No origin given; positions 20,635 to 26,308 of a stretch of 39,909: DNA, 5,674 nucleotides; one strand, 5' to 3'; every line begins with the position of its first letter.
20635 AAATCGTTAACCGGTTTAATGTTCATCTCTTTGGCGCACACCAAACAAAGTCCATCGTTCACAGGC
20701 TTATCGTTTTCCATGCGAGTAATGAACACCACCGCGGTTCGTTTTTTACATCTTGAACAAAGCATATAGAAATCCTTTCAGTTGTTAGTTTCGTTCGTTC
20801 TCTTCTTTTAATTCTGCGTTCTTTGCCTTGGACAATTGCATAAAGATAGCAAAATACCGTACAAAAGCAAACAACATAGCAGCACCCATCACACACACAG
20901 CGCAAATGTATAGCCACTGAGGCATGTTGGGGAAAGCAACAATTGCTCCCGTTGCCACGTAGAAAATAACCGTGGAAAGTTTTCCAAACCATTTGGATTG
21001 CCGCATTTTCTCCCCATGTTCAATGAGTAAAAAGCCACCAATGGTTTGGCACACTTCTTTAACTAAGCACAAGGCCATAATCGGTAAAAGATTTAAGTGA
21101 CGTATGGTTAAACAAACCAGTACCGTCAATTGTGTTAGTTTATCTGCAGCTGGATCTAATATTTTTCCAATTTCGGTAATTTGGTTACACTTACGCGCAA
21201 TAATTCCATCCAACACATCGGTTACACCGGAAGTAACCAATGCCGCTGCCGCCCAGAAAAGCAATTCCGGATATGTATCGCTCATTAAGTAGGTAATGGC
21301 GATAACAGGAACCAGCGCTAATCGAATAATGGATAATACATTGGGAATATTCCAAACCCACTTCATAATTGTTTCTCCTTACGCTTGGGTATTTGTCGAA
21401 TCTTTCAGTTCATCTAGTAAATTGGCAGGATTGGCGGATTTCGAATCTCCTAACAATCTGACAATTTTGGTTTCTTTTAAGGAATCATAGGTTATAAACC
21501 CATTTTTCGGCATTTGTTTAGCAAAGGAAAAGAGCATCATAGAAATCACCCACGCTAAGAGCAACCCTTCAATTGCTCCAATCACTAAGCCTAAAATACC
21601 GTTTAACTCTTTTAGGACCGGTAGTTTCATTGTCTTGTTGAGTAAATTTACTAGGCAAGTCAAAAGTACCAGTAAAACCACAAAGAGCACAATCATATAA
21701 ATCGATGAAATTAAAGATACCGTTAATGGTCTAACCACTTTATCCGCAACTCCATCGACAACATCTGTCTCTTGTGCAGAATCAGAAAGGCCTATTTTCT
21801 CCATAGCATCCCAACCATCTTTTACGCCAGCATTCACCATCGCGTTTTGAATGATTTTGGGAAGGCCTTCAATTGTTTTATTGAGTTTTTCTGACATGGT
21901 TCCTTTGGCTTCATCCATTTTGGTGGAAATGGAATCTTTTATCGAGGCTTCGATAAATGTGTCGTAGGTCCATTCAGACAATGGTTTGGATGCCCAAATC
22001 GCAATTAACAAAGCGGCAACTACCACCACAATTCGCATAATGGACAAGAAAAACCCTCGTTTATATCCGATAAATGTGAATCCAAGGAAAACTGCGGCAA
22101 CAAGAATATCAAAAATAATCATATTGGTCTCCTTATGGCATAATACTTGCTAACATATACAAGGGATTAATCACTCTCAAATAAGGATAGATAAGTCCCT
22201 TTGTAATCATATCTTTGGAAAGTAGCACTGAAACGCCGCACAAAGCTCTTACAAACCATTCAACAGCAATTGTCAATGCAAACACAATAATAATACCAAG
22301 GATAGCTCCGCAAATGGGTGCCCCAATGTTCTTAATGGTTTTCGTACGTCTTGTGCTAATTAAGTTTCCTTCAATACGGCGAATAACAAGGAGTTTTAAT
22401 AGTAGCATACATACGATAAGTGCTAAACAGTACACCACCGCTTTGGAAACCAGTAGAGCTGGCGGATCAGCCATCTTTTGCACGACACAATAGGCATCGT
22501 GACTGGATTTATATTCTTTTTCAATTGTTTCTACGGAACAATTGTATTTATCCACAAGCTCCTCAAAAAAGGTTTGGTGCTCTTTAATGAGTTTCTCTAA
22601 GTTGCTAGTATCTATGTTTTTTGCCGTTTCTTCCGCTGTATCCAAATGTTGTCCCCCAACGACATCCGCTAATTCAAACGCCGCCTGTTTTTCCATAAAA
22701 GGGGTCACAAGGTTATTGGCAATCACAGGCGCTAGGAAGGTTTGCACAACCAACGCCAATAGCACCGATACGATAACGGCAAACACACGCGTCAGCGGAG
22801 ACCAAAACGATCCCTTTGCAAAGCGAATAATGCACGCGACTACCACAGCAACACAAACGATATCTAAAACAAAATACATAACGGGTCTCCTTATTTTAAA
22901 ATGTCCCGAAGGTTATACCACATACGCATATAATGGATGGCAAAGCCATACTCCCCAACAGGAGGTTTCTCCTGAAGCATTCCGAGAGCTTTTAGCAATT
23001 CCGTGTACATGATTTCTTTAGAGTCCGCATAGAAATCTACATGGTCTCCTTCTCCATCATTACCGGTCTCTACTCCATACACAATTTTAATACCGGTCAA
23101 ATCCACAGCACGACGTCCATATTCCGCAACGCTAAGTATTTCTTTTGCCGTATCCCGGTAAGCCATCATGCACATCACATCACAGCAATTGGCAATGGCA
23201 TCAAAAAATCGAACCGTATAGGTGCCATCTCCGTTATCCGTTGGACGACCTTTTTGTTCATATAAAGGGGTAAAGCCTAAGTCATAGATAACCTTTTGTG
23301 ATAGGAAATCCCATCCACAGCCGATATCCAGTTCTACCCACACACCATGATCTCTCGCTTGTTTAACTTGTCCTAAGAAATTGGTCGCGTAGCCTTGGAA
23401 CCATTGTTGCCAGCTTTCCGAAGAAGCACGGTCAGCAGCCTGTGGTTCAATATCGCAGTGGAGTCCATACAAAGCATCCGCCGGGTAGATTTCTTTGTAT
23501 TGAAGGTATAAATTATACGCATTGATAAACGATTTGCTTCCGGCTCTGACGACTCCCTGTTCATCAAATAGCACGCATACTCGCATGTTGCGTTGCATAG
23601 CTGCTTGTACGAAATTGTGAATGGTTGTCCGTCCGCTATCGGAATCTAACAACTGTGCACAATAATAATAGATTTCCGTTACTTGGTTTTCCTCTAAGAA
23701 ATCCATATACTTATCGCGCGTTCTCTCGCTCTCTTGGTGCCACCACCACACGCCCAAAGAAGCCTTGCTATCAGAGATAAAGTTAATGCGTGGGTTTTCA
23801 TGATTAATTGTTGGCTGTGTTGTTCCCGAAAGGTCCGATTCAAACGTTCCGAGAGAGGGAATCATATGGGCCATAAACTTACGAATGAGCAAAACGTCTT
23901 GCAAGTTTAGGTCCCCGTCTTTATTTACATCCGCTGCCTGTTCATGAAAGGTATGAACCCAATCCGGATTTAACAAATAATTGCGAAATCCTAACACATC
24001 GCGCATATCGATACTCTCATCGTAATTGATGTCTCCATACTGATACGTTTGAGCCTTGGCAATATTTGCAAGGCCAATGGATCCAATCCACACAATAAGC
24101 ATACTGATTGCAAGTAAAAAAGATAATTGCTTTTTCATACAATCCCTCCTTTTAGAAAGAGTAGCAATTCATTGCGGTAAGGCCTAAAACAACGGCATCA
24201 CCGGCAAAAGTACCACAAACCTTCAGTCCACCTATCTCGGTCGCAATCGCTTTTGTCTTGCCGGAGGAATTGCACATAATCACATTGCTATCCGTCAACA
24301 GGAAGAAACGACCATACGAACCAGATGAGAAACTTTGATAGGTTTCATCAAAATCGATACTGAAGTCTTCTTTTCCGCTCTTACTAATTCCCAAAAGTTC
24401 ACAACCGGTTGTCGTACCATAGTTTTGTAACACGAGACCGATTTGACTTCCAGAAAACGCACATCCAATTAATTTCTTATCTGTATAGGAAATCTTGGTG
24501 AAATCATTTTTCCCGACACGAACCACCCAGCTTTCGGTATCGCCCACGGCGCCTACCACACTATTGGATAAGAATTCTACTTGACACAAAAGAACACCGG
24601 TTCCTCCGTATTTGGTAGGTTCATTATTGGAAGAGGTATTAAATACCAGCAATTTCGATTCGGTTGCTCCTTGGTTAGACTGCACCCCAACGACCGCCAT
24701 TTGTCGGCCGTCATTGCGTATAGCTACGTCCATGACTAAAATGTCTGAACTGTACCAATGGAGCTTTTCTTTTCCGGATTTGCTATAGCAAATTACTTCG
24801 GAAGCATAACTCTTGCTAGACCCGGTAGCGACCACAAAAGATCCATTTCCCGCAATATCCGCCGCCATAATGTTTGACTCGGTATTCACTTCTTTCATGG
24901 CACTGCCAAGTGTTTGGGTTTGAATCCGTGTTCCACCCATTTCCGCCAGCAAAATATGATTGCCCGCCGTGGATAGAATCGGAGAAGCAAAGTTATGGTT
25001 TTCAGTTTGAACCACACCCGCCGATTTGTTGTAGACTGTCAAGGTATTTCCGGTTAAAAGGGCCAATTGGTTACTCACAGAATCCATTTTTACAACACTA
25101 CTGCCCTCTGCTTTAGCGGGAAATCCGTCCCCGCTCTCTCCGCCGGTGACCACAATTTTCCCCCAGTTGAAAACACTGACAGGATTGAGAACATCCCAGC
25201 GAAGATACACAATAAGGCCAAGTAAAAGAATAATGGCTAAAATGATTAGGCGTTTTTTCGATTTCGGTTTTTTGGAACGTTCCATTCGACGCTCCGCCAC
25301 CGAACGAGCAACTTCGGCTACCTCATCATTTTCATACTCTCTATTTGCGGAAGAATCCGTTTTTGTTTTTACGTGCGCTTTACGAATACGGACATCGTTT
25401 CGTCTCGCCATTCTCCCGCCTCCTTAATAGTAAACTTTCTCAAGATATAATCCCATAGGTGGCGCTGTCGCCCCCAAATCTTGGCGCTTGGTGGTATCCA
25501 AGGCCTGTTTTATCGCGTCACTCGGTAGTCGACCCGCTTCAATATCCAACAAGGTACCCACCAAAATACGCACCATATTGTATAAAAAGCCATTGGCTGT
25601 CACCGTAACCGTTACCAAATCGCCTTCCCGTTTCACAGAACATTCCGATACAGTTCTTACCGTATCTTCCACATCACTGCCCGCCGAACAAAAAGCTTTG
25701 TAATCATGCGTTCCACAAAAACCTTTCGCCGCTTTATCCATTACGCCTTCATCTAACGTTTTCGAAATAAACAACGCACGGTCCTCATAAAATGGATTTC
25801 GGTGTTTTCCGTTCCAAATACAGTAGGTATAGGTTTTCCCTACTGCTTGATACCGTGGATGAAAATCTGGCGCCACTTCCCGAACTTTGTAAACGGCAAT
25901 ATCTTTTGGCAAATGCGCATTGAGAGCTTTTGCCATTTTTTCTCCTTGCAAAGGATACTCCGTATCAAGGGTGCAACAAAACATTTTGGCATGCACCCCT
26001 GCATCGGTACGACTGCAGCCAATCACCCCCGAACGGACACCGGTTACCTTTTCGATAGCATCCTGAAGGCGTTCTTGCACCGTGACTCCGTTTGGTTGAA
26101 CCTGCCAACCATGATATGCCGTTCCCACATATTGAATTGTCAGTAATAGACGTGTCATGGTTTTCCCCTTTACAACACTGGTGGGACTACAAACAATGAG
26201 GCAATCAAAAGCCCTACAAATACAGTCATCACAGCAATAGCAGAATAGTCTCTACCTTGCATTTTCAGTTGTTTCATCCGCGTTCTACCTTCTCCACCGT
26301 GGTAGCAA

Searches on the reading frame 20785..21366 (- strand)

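Call 56: search_protein_families(library=pfam, proteins=[window:20785-21366:-], max_evalue=0.00001)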
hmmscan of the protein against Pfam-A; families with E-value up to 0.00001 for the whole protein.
window:20785-21366:- (193 aa): 1 family
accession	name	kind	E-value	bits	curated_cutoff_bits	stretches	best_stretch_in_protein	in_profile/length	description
PF01066.26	CDP-OH_P_transf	-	2.2e-34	119.5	22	1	5-159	1-149/152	CDP-alcohol phosphatidyltransferase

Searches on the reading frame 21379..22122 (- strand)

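Call 56: search_protein_families(library=pfam, proteins=[window:21379-22122:-], max_evalue=0.00001)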
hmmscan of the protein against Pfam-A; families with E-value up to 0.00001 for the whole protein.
window:21379-22122:- (247 aa): 1 family
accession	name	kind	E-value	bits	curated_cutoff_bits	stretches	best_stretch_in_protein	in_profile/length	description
PF02674.22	Colicin_V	-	3.6e-19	69.6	29.3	2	137-223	58-138/144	Colicin V production protein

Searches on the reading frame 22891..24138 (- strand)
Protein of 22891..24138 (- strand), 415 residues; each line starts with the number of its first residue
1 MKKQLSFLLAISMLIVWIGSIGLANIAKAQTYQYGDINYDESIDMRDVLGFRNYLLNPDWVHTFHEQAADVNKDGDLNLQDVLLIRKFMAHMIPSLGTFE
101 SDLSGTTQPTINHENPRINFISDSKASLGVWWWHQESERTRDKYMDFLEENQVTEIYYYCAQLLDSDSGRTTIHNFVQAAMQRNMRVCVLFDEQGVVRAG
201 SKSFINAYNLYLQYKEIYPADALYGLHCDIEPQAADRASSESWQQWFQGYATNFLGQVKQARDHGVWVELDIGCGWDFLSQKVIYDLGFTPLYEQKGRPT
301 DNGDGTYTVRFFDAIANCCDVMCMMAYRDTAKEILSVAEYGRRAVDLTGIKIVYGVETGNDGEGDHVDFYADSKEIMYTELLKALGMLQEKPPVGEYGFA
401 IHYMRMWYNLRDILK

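Call 56: search_protein_families(library=pfam, proteins=[window:22891-24138:-], max_evalue=0.00001)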
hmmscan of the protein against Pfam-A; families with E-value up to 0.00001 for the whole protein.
window:22891-24138:- (415 aa): 1 family
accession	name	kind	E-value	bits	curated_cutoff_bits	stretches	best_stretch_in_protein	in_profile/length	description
PF00404.24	Dockerin_1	-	1.3e-10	41.7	22.9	1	34-88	1-55/57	Dockerin type I domain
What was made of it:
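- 22891..24138 (-): Gene for a secreted 415-aa protein with an N-terminal type I dockerin (aa 34-88). Candidate ligand class for the cohesin. The association rests only on both genes being on one contig. Pfam Dockerin_1, E 1.3e-10 (call 56).
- On Cohesin (Pfam PF00963): A dockerin protein is encoded at 22891-24138 (call 56), but no interaction was tested.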

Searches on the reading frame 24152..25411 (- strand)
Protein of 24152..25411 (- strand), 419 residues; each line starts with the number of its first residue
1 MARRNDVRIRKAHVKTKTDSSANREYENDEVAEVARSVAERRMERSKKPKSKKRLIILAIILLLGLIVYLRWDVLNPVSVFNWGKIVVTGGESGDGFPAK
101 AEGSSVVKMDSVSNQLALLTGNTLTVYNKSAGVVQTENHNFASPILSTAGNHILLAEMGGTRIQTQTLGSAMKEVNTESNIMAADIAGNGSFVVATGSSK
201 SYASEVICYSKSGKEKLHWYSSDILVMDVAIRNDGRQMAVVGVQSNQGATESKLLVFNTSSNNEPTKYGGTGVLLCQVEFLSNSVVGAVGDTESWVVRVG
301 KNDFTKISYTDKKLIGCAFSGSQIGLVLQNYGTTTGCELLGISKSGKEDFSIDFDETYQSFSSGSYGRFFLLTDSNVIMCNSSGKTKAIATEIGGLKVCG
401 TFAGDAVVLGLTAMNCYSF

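Call 56: search_protein_families(library=pfam, proteins=[window:24152-25411:-], max_evalue=0.00001)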
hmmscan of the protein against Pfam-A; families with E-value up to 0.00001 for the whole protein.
window:24152-25411:- (419 aa): 1 family
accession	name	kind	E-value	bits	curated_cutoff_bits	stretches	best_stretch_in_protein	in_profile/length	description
PF18975.6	DUF5711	-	9.6e-30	104.4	26.3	1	103-387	18-310/344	Family of unknown function (DUF5711)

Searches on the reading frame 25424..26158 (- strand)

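Call 56: search_protein_families(library=pfam, proteins=[window:25424-26158:-], max_evalue=0.00001)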
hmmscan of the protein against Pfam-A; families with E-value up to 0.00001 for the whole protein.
window:25424-26158:- (244 aa): 1 family
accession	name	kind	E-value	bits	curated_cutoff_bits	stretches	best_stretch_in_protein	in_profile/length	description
PF01416.25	PseudoU_synth_1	-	4.4e-45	153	23.3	2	143-244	1-107/108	tRNA pseudouridine synthase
